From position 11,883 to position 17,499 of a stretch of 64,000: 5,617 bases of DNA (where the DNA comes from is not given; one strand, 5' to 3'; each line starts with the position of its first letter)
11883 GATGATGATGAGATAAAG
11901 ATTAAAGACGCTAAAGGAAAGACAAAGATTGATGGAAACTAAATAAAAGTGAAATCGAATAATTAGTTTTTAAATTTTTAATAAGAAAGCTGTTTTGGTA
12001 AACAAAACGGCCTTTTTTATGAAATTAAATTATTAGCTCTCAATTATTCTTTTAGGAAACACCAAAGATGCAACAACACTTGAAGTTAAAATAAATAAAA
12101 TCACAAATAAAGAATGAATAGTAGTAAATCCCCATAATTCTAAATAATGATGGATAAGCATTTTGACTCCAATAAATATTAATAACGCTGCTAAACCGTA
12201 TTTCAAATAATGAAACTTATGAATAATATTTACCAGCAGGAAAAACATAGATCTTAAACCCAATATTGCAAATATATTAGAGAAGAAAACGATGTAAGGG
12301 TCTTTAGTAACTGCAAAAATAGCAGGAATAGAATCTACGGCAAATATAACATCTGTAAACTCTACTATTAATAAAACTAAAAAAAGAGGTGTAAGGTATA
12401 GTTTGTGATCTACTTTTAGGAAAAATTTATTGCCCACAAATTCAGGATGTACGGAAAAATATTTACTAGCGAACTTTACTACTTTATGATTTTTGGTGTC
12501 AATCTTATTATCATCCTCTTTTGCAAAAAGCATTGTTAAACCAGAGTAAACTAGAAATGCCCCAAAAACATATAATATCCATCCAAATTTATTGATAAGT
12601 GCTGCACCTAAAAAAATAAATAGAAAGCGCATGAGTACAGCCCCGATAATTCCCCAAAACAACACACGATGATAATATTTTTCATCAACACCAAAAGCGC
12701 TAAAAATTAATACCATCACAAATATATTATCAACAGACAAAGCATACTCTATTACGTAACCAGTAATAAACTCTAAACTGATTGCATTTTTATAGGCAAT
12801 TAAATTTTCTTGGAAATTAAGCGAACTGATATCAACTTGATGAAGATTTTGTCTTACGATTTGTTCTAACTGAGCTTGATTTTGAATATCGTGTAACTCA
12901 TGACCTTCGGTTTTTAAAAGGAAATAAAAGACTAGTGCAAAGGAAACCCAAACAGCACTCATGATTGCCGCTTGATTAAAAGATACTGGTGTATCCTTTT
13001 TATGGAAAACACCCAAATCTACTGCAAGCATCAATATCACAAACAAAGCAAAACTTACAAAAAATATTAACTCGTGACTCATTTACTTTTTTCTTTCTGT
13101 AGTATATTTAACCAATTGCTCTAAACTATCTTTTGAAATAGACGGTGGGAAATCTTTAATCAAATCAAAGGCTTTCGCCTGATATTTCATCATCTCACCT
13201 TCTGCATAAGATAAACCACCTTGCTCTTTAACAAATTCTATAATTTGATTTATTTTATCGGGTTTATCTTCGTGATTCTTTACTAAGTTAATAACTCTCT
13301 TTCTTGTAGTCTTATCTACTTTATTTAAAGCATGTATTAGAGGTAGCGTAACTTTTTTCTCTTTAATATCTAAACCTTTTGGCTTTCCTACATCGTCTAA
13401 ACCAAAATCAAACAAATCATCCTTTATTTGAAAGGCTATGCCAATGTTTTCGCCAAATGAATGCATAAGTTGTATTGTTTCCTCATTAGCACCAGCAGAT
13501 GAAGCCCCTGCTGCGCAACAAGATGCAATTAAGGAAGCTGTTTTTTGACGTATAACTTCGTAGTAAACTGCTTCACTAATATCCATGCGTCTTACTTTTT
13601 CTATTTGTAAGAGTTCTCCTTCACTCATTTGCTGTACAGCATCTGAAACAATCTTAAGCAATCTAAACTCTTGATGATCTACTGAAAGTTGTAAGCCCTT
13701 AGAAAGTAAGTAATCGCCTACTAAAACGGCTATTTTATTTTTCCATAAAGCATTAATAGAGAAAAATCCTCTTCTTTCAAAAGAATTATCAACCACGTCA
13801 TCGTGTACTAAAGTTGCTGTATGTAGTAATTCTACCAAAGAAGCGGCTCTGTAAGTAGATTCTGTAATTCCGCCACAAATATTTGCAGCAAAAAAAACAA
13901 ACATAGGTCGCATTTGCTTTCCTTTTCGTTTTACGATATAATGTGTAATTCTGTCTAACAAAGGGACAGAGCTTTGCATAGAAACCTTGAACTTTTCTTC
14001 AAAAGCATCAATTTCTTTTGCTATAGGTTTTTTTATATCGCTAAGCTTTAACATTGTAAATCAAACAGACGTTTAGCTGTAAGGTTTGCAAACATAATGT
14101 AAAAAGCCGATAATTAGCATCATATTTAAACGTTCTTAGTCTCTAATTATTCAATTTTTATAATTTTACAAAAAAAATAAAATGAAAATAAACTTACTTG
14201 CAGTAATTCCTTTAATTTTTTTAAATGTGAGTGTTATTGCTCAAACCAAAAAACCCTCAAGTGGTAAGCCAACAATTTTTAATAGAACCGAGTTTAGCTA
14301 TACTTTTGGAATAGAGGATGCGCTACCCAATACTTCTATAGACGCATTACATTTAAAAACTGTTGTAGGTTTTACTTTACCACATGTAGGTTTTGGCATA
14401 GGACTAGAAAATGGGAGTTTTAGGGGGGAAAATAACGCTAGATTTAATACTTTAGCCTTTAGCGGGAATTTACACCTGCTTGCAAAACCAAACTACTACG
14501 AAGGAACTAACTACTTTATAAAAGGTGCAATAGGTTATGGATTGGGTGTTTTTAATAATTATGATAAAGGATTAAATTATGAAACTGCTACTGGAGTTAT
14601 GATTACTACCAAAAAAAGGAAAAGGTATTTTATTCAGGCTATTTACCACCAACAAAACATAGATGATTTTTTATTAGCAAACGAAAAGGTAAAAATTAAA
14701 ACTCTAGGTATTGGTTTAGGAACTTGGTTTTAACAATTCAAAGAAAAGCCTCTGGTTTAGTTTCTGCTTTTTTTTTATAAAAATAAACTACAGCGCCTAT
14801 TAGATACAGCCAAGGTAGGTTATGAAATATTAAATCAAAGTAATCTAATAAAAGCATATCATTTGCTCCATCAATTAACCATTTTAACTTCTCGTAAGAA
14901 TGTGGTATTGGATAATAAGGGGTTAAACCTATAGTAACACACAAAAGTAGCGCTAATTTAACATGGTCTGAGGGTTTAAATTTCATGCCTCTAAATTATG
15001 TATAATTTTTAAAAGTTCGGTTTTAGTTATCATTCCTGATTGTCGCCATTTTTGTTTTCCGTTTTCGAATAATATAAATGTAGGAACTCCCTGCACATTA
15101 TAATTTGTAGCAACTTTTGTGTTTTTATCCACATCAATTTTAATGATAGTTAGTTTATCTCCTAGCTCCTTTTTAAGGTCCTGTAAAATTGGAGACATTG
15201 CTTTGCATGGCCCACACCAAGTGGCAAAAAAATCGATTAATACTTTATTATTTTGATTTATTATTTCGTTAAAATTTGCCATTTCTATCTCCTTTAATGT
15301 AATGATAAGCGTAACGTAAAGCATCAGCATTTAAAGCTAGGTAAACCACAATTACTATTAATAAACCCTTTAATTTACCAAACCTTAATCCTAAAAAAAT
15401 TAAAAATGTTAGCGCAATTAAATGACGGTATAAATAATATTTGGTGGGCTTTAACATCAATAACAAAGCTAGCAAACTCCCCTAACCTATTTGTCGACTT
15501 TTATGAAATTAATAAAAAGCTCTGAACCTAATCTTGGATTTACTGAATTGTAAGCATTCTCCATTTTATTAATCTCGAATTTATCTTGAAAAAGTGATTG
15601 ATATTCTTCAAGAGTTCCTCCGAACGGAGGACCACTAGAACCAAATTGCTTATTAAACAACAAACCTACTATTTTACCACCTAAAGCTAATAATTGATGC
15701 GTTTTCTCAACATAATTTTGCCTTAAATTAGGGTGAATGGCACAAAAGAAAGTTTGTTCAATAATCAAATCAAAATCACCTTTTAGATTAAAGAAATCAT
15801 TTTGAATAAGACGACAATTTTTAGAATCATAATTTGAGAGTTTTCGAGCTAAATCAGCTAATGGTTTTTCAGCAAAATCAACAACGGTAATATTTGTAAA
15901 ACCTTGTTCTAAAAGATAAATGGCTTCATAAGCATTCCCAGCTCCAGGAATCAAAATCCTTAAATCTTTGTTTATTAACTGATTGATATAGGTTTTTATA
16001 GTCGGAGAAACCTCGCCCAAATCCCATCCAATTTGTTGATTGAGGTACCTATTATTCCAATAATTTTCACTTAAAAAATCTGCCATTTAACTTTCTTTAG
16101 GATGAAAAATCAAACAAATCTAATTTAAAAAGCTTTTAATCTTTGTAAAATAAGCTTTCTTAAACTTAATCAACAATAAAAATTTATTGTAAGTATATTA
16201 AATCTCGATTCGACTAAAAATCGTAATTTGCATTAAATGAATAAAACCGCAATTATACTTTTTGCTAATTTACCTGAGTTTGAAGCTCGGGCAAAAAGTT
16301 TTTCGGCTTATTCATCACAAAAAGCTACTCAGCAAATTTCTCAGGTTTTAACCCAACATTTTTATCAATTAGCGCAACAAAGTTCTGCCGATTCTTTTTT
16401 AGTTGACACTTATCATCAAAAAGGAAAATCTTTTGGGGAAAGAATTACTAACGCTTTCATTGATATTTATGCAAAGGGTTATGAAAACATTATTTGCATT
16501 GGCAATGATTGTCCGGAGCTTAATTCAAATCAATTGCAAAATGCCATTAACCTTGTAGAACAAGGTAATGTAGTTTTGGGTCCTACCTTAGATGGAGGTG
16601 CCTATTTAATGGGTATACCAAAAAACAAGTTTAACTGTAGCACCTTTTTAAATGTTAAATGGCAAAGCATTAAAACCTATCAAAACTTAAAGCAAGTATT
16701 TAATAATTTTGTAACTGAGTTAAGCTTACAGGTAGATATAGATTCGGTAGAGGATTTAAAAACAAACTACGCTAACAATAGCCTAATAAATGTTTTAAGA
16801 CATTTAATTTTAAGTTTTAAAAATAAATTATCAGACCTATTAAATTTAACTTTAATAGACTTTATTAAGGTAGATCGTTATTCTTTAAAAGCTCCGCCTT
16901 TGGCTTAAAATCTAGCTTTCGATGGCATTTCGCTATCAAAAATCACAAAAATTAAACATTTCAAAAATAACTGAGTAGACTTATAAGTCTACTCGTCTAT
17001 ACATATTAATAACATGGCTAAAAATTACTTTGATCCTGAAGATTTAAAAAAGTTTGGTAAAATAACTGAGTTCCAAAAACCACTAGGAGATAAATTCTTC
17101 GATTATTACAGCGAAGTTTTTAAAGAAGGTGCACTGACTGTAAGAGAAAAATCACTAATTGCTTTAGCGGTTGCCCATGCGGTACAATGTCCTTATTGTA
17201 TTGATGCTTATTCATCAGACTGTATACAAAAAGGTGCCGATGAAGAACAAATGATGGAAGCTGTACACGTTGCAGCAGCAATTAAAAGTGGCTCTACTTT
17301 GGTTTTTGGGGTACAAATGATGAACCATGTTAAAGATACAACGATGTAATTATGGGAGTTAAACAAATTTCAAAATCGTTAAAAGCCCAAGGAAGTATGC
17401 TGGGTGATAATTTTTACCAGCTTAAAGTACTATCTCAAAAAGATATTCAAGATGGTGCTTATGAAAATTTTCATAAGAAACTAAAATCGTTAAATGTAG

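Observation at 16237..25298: Candidate uncharacterised system: ArsS-type radical SAM enzymes in one operon with a SusC/SusD + Na+ symporter import chain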

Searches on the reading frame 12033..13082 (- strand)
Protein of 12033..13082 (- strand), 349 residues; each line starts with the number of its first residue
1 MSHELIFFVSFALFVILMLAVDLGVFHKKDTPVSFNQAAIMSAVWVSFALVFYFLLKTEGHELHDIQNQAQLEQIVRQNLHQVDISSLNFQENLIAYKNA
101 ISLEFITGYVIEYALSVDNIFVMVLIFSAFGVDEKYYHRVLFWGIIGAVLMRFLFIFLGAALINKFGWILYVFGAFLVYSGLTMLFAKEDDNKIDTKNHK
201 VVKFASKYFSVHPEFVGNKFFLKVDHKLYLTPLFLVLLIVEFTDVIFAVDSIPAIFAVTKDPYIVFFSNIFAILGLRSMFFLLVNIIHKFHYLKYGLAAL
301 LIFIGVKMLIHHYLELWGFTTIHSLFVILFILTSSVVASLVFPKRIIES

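Call 5: search_protein_families(library=pfam, proteins=[window:12033-13082:-])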
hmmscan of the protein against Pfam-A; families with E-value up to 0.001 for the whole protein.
window:12033-13082:- (349 aa): 1 family
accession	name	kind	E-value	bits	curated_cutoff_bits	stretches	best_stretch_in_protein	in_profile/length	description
PF03741.22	TerC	-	4.8e-54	183.2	27.8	1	106-311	1-177/178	Integral membrane protein TerC family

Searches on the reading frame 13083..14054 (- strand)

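Call 5: search_protein_families(library=pfam, proteins=[window:13083-14054:-])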
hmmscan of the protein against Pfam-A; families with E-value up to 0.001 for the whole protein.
window:13083-14054:- (323 aa): 1 family
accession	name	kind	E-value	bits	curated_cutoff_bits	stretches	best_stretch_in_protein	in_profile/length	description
PF00348.22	polyprenyl_synt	-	1.2e-68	231.5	27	1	31-273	2-249/251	Polyprenyl synthetase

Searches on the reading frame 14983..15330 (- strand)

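Call 5: search_protein_families(library=pfam, proteins=[window:14983-15330:-])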
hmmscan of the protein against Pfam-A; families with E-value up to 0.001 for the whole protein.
window:14983-15330:- (115 aa): 10 families
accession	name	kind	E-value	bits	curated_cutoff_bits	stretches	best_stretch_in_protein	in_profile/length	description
PF00085.26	Thioredoxin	-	2.4e-31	108.2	23.5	1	14-111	4-102/103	Thioredoxin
PF13098.12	Thioredoxin_2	-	2e-09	38.1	27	1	26-109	4-103/104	Thioredoxin-like domain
PF13905.12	Thioredoxin_8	-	2.1e-09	38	27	1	28-70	2-46/94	Thioredoxin-like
PF13728.12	TraF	-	1.5e-08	35.2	23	1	27-108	129-221/224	F plasmid transfer operon protein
PF00578.27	AhpC-TSA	-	1.1e-06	29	26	1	22-101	22-101/124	AhpC/TSA family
PF13848.12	Thioredoxin_6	-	3.7e-06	27.4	27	1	13-108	80-180/184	Thioredoxin-like domain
PF08534.16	Redoxin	-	1.7e-05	25.1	26.6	1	26-87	27-91/148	Redoxin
PF14595.12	Thioredoxin_9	-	0.00021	21.6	25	1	21-93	36-109/129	Thioredoxin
PF01323.26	DSBA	-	0.00045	20.5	25.6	0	66-95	151-178/191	DSBA-like thioredoxin domain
PF13192.12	Thioredoxin_3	-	0.00067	20.1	24.8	0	35-110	6-75/76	Thioredoxin domain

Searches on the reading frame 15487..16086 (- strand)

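Call 5: search_protein_families(library=pfam, proteins=[window:15487-16086:-])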
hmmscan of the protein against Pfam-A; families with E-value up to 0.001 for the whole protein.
window:15487-16086:- (199 aa): 4 families
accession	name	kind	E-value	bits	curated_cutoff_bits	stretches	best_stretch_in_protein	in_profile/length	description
PF05724.17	TPMT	-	6.5e-26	91.8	26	1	7-178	3-191/218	Thiopurine S-methyltransferase (TPMT)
PF08242.18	Methyltransf_12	-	1.5e-07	32.5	30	1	48-139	4-98/98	Methyltransferase domain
PF13649.12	Methyltransf_25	-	7.5e-07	30.2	27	1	45-137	2-97/97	Methyltransferase domain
PF13847.12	Methyltransf_31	-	0.00027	21.1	27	1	39-138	2-106/145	Methyltransferase domain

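Call 20: search_protein_families(library=ncbifam, proteins=[window:15487-16086:-])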
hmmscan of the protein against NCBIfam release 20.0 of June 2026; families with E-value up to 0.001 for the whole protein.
window:15487-16086:- (199 aa): 3 families
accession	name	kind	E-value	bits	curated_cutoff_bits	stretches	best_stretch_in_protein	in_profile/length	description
TIGR03840.1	TMPT_Se_Te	equivalog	6.3e-18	65.1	223.2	1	8-178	1-188/213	thiopurine S-methyltransferase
NF009732.0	PRK13255.1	equivalog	2.9e-16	59.7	213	1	7-178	3-191/218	thiopurine S-methyltransferase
NF009733.0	PRK13256.1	equivalog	5.2e-05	23.1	429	0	7-173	9-193/226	thiopurine S-methyltransferase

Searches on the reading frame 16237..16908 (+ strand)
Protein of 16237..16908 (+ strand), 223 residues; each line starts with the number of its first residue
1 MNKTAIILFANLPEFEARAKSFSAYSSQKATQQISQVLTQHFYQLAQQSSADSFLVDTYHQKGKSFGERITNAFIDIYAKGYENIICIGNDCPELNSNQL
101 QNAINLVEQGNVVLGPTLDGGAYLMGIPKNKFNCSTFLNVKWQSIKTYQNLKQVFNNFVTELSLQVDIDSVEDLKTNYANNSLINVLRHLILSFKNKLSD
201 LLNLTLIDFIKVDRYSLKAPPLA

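Call 3: search_protein_families(library=pfam, proteins=[window:16237-16908:+])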
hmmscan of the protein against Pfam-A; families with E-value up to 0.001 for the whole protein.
window:16237-16908:+ (223 aa): 2 families
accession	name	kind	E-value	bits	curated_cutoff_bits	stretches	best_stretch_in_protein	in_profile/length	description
PF09837.15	DUF2064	-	5.9e-20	71.7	25.8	1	55-143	33-119/120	Uncharacterized protein conserved in bacteria (DUF2064)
PF01983.22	CofC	-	0.00016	21.4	22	1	50-175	59-180/217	Guanylyl transferase CofC like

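Call 4: search_protein_families(library=ncbifam, proteins=[window:16237-16908:+])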
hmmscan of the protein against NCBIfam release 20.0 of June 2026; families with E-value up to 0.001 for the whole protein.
window:16237-16908:+ (223 aa): 2 families
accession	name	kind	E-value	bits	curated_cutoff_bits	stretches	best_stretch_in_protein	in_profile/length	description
TIGR04282.1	glyco_like_cofC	hypoth_equivalog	2.8e-26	92.5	134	1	38-174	48-189/189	TIGR04282 family arsenosugar biosynthesis glycosyltransferase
TIGR03552.1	F420_cofC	equivalog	4.6e-06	26.4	105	1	53-177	63-187/196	2-phospho-L-lactate guanylyltransferase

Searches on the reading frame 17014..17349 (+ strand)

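Call 3: search_protein_families(library=pfam, proteins=[window:17014-17349:+])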
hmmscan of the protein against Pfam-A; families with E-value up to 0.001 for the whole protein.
window:17014-17349:+ (111 aa): 1 family
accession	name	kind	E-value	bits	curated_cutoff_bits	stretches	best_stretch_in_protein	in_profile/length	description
PF02627.25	CMD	-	3.7e-15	56.1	23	1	26-93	5-72/84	Carboxymuconolactone decarboxylase family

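Call 4: search_protein_families(library=ncbifam, proteins=[window:17014-17349:+])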
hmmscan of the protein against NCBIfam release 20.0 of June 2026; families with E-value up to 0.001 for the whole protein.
window:17014-17349:+ (111 aa): 7 families
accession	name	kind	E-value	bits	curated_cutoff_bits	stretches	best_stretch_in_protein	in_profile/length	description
TIGR04169.1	perox_w_seleSAM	hypoth_equivalog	6e-53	177.6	120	1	3-109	1-107/109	arsenosugar biosynthesis-associated peroxidase-like protein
TIGR00778.1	ahpD_dom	domain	1.9e-09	36.9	27.8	1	39-89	1-51/51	alkylhydroperoxidase AhpD family core domain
NF041537.1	ArsM_AhpD_UU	exception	1.3e-06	27.4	510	1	21-92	262-332/345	arsenite methyltransferase/AhpD domain selenoprotein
NF041047.1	GSU3128_fam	equivalog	1.4e-06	28.3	110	1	38-104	14-80/84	GSU3128 family (seleno)protein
NF045649.1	2X_seleno_MduS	exception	1.4e-06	27.5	380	1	18-105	229-315/338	methyltransferase domain-containing selenoprotein MduS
TIGR01926.1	peroxid_rel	subfamily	8e-05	22.5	81.8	1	27-84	45-103/178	peroxidase-related enzyme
TIGR00777.1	ahpD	subfamily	0.00037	20.4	191.95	1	47-92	118-163/177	alkylhydroperoxidase, AhpD family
